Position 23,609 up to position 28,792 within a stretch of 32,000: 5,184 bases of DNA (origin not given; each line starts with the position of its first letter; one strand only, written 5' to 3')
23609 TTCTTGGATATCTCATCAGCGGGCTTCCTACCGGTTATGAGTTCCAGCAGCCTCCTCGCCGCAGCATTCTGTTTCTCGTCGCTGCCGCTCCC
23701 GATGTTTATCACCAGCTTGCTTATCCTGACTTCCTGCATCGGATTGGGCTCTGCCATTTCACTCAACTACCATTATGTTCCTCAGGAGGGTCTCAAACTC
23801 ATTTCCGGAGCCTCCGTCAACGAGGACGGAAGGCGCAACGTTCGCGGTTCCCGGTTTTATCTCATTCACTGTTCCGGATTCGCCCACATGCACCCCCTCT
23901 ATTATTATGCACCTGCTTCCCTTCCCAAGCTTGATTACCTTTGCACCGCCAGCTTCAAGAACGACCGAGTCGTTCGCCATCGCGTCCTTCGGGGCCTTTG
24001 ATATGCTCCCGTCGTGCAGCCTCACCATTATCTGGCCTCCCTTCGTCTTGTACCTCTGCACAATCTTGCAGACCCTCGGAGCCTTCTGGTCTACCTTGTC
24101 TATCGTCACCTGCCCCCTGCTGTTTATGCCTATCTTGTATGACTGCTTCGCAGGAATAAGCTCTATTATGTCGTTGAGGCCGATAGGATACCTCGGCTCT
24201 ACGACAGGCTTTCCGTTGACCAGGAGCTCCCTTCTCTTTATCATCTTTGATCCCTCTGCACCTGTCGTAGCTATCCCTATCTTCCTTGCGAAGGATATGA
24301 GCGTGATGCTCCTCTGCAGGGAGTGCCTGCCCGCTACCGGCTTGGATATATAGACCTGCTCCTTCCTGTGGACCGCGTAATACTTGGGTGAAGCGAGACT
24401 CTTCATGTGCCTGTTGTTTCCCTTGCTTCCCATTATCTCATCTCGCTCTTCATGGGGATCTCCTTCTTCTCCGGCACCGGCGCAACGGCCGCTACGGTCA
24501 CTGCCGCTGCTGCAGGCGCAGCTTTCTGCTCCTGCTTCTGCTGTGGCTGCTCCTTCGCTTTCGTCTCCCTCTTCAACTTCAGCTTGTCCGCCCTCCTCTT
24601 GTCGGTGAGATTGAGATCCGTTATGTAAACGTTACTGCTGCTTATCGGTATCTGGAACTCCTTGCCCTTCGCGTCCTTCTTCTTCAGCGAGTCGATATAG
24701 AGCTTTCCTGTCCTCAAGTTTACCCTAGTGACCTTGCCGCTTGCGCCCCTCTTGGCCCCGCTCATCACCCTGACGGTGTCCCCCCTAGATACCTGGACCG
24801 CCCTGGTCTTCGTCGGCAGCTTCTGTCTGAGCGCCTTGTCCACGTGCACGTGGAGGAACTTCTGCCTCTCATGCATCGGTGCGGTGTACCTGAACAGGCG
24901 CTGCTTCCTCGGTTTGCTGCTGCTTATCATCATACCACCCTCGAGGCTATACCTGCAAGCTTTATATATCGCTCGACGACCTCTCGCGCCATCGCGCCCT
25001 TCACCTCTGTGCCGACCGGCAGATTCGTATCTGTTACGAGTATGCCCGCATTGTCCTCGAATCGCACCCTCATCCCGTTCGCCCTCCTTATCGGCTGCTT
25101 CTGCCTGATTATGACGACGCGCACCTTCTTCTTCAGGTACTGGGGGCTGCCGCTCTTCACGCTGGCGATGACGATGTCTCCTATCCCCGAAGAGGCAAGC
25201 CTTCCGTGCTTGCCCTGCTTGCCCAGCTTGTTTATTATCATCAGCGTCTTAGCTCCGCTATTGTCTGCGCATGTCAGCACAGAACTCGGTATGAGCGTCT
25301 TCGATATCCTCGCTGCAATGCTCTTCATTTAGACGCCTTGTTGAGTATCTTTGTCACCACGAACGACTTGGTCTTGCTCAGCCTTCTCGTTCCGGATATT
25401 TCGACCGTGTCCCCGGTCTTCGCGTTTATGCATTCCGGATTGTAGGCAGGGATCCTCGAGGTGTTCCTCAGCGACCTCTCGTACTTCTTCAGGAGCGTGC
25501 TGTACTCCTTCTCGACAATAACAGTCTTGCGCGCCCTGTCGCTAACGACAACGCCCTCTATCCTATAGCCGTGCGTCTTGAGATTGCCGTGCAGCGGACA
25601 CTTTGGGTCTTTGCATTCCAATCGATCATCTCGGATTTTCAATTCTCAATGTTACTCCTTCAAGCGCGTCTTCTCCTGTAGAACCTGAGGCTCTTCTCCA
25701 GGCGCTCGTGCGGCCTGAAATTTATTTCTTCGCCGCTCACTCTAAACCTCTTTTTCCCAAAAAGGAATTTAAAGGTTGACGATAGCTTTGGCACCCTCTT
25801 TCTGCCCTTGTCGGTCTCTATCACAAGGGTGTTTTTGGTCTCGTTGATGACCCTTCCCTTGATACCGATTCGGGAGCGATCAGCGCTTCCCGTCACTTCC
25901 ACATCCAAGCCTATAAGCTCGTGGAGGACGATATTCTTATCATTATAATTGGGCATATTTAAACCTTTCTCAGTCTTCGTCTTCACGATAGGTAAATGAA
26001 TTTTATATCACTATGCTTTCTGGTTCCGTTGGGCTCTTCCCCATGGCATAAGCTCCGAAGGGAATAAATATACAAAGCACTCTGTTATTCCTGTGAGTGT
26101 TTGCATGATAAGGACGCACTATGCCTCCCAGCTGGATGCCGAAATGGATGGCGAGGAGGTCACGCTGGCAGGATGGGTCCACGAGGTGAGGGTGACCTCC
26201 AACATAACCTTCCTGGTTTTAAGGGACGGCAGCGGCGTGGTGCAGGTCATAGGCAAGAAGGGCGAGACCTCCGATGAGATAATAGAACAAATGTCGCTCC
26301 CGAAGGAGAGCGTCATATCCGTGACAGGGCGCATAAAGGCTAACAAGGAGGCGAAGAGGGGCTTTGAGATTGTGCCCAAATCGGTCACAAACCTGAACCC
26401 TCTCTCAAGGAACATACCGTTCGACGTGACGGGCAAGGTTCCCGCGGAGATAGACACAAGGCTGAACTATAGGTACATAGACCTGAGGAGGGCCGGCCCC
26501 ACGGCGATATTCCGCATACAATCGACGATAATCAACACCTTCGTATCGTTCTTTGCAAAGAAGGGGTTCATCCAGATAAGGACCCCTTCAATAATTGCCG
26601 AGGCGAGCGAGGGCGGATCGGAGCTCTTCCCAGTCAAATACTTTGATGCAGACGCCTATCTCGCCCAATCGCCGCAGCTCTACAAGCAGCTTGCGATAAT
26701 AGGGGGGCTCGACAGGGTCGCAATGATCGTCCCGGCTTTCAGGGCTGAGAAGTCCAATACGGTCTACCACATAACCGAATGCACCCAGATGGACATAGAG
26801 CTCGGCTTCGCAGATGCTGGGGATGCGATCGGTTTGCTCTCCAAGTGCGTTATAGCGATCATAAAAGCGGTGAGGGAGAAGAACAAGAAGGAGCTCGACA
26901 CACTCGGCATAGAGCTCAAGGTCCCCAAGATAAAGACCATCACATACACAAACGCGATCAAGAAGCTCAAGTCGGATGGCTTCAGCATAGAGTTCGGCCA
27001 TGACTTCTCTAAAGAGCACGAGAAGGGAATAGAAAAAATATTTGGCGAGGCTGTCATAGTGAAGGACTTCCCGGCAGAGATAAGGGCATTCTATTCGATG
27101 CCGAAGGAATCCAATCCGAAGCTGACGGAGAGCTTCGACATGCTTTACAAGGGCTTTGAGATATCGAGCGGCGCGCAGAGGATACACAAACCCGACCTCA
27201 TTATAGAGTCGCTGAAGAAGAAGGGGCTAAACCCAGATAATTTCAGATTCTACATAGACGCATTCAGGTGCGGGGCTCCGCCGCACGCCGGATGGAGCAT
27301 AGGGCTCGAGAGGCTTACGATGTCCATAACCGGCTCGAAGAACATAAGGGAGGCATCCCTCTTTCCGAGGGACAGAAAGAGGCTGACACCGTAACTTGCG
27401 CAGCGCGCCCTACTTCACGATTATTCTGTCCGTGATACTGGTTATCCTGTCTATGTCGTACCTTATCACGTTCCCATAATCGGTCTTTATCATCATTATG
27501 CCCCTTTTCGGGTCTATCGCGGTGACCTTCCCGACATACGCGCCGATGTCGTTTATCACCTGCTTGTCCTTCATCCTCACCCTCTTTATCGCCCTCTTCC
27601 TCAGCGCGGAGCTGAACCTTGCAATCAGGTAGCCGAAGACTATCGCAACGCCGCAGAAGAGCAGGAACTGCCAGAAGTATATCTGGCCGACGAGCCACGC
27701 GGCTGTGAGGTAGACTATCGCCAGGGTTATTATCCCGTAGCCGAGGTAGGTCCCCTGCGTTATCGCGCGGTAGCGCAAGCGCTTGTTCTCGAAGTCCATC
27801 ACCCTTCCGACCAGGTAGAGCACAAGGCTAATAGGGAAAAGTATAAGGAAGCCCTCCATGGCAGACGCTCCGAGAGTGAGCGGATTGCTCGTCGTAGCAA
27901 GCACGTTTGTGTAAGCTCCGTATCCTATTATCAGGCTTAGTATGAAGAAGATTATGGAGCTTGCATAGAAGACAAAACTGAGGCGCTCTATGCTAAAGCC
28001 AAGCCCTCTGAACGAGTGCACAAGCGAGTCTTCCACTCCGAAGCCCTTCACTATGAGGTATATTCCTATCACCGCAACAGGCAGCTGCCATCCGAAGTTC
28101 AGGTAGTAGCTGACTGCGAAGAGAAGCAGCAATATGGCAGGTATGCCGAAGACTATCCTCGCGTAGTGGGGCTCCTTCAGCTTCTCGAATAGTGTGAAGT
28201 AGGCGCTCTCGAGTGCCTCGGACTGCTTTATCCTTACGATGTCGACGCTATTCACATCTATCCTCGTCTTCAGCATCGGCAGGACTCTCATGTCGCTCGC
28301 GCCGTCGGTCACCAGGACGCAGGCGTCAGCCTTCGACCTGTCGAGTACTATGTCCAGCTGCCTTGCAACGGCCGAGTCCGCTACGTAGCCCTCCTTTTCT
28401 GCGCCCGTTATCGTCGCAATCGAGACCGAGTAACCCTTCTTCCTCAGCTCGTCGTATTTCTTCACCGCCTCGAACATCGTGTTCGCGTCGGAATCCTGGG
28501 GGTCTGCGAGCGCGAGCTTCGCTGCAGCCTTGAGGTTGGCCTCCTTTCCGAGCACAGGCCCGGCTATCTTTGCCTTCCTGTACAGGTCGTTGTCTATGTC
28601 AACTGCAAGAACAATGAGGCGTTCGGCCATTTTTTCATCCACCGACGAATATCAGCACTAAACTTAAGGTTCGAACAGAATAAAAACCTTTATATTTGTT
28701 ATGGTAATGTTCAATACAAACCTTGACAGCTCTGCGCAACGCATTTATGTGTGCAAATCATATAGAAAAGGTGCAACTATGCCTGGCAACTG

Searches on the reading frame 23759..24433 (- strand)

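Call 15: search_protein_families(library=pfam, proteins=[window:23759-24433:-])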
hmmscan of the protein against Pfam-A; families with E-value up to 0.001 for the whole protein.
window:23759-24433:- (224 aa): 3 families
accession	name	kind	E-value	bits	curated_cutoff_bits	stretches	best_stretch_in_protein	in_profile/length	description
PF08071.17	RS4NT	-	3.5e-08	33.8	27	1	4-39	1-36/37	RS4NT (NUC023) domain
PF00900.26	Ribosomal_S4e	-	1.4e-06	28.4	25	1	97-160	3-69/75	Ribosomal family S4e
PF01479.30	S4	-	0.00027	21.1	22.8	1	50-90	8-48/48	S4 domain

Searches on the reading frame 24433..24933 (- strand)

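Call 15: search_protein_families(library=pfam, proteins=[window:24433-24933:-])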
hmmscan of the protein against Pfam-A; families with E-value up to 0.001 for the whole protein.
window:24433-24933:- (166 aa): 2 families
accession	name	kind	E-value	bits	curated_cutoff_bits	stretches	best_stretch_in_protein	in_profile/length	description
PF16906.11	Ribosomal_L26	-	2.4e-18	66.8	28.8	1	5-121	1-82/82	Ribosomal proteins L26 eukaryotic, L24P archaeal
PF00467.35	KOW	-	2.2e-05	24.5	22.3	1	50-81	1-32/32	KOW motif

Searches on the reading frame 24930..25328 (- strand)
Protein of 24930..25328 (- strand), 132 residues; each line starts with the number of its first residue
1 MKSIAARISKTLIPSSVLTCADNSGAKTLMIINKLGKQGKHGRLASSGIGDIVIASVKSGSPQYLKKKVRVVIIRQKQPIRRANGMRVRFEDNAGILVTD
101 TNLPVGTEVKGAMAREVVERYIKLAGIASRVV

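Call 15: search_protein_families(library=pfam, proteins=[window:24930-25328:-])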
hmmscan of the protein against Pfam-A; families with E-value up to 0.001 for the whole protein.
window:24930-25328:- (132 aa): 1 family
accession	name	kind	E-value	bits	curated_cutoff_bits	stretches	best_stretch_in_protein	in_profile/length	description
PF00238.24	Ribosomal_L14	-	7.9e-33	113.4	23.6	1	15-132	5-122/122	Ribosomal protein L14p/L23e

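Call 63: find_encoding_contigs(protein=window:24930-25328:-, flank=1000, max_places=5)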
Protein window:24930-25328:- (132 aa): 3 contigs read that carry it; 2 places shown.
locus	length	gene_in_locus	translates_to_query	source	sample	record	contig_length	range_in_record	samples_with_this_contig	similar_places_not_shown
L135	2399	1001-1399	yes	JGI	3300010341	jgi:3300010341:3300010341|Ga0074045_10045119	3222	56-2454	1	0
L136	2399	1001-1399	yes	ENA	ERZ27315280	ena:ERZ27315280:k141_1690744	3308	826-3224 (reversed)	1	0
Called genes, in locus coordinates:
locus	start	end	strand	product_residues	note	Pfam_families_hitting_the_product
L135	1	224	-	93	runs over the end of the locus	?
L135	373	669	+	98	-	PF01868:RNase_P-MRP_p29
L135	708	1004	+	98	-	PF00366:Ribosomal_S17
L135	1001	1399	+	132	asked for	PF00238:Ribosomal_L14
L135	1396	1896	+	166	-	PF16906:Ribosomal_L26, PF00467:KOW (faint)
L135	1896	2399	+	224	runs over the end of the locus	PF08071:RS4NT, PF00900:Ribosomal_S4e (weak)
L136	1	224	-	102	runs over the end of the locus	?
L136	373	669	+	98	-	PF01868:RNase_P-MRP_p29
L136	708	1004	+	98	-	PF00366:Ribosomal_S17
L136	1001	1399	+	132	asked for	PF00238:Ribosomal_L14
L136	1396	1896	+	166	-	PF16906:Ribosomal_L26, PF00467:KOW (faint)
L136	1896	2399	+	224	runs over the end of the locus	PF08071:RS4NT, PF00900:Ribosomal_S4e (weak)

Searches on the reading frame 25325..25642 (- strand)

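Call 15: search_protein_families(library=pfam, proteins=[window:25325-25642:-])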
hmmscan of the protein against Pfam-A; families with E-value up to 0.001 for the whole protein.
window:25325-25642:- (105 aa): 1 family
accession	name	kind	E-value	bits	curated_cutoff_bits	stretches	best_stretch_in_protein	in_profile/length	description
PF00366.26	Ribosomal_S17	-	7.8e-21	74.4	25.9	1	30-98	1-68/68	Ribosomal protein S17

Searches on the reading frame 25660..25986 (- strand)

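Call 15: search_protein_families(library=pfam, proteins=[window:25660-25986:-])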
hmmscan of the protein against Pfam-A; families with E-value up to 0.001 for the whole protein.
window:25660-25986:- (108 aa): 1 family
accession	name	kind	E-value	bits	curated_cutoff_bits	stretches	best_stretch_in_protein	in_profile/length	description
PF01868.21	RNase_P-MRP_p29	-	1.1e-24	86.6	27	1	17-98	1-84/84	Ribonuclease P/MRP, subunit p29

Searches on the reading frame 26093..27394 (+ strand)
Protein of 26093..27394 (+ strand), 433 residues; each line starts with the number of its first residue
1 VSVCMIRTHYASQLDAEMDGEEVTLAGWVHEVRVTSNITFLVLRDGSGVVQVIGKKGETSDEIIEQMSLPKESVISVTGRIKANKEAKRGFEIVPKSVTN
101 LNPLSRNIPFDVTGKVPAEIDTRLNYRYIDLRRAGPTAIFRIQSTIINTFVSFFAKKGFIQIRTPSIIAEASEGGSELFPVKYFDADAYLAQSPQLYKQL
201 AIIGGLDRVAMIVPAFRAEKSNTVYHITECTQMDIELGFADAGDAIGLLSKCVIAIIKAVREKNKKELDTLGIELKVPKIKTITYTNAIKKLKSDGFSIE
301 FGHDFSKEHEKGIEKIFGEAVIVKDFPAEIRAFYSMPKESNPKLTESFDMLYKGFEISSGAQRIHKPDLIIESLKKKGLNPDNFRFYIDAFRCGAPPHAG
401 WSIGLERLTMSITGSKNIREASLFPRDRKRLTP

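Call 16: search_protein_families(library=pfam, proteins=[window:26093-27394:+], max_evalue=0.01)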
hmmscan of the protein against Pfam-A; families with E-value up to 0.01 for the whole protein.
window:26093-27394:+ (433 aa): 2 families
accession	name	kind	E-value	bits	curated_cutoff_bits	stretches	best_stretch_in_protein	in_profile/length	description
PF00152.25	tRNA-synt_2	-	1.5e-80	271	25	1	121-427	3-307/308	tRNA synthetases class II (D, K and N)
PF01336.31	tRNA_anti-codon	-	9.1e-13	48.4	27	1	23-100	1-74/75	OB-fold nucleic acid binding domain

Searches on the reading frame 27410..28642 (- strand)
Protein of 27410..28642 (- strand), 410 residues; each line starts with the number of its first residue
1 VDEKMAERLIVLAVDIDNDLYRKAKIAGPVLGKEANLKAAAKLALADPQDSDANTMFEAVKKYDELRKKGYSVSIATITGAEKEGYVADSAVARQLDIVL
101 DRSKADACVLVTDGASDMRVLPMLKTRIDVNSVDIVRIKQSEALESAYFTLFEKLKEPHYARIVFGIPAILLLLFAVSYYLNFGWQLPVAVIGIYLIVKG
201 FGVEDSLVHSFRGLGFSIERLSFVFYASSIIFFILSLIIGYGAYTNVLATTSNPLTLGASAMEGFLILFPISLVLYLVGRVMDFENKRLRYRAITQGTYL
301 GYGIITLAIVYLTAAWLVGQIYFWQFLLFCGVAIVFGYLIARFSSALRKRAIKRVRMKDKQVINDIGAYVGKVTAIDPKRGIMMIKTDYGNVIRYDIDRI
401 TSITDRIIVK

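Call 16: search_protein_families(library=pfam, proteins=[window:27410-28642:-], max_evalue=0.01)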
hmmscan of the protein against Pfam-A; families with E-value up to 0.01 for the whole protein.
window:27410-28642:- (410 aa): 1 family
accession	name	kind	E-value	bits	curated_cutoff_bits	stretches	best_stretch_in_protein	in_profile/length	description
PF04123.18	DUF373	-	2.7e-78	264.2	28.3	1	8-333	1-332/335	Domain of unknown function (DUF373)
